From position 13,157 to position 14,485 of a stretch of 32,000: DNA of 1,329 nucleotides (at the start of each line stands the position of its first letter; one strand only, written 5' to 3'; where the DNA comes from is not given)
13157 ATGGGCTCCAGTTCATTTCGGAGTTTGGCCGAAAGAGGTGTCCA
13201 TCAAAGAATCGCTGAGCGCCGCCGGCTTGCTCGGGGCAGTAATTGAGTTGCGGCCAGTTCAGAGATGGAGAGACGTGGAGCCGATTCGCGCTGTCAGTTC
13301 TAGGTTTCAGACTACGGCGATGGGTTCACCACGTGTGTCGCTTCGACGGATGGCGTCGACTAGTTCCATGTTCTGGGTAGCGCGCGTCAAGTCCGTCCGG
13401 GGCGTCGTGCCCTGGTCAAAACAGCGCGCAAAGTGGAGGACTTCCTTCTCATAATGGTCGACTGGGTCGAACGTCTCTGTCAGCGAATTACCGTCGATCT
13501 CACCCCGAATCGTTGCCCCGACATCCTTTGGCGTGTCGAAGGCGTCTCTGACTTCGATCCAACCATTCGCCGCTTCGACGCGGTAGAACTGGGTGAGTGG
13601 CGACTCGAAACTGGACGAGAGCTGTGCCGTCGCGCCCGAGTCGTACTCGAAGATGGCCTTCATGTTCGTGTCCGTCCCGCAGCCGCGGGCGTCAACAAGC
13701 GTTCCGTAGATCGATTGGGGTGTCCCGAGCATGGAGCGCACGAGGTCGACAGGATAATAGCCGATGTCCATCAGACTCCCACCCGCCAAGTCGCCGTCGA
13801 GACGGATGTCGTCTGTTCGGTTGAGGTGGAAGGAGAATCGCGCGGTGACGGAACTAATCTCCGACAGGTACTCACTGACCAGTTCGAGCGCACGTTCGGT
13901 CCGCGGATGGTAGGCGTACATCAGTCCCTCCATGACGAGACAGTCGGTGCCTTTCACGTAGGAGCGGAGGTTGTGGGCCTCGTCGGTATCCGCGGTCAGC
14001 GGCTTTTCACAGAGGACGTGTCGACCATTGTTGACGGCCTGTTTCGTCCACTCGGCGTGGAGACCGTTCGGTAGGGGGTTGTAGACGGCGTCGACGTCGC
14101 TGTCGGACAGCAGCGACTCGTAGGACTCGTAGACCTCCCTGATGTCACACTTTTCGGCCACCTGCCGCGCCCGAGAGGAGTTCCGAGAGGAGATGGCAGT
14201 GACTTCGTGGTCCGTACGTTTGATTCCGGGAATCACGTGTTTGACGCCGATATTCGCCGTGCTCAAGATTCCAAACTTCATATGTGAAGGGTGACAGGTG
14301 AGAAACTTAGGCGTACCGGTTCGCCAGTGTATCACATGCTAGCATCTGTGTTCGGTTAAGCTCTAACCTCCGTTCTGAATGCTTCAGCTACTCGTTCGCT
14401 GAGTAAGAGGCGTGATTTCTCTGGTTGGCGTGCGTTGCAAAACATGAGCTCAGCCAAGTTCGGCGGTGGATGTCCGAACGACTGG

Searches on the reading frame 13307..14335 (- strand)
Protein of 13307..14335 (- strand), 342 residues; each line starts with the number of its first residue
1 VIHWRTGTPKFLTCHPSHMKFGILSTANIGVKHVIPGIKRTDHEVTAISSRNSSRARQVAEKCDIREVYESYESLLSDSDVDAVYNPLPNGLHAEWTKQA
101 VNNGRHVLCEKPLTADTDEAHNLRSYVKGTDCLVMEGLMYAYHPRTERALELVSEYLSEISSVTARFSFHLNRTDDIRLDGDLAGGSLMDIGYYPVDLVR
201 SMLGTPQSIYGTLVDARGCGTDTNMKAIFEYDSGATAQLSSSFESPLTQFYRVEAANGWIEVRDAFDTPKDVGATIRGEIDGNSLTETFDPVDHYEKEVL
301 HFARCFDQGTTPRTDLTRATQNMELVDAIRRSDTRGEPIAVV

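Call 82: search_protein_families(library=pfam, proteins=[window:13307-14335:-], max_evalue=0.00001)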
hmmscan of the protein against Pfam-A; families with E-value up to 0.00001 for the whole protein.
window:13307-14335:- (342 aa): 3 families
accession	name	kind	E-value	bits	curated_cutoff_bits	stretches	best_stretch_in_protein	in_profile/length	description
PF01408.29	GFO_IDH_MocA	-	1.3e-23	84.4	24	1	20-137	2-119/120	Oxidoreductase family, NAD-binding Rossmann fold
PF22725.1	GFO_IDH_MocA_C3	-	9e-17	61.7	27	1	156-260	12-123/124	GFO/IDH/MocA C-terminal domain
PF02894.22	GFO_IDH_MocA_C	-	1.4e-08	35.2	22.9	1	157-341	9-218/218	Oxidoreductase family, C-terminal alpha/beta domain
